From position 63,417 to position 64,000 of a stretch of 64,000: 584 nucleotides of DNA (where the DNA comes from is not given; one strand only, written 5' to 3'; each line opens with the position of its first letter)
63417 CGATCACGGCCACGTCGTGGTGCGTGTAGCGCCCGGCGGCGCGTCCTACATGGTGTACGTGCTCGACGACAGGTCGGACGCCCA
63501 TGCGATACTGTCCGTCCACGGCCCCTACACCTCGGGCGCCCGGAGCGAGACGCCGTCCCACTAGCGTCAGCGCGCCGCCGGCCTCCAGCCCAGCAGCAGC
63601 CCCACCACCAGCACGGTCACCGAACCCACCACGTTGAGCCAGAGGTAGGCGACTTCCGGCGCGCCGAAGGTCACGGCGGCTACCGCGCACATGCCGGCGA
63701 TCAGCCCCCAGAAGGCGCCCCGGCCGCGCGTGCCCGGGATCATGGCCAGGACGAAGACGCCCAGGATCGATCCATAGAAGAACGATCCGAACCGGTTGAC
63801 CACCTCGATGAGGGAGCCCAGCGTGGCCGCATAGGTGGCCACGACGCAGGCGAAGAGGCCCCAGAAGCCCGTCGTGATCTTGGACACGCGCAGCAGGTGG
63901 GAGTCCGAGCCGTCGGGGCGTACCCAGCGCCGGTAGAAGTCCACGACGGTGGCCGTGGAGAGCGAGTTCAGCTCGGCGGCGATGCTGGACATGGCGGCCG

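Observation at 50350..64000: Hexuronate pathway headed by an exported PQQ-cytochrome dehydrogenase and amidohydrolase, linked to nagB, ROK and ECF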

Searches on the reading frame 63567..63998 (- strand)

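Call 84: search_protein_families(library=pfam, proteins=[window:63567-63998:-], max_evalue=0.01)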
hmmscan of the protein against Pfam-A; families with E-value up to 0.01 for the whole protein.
window:63567-63998:- (143 aa): 2 families
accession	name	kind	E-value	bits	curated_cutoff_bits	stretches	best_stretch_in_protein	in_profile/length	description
PF00474.23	SSF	-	1.1e-08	34.9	22.8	1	1-102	304-406/406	Sodium:solute symporter family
PF13515.12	FUSC_2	-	0.0042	17.6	25.6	1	38-135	8-99/126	Fusaric acid resistance protein-like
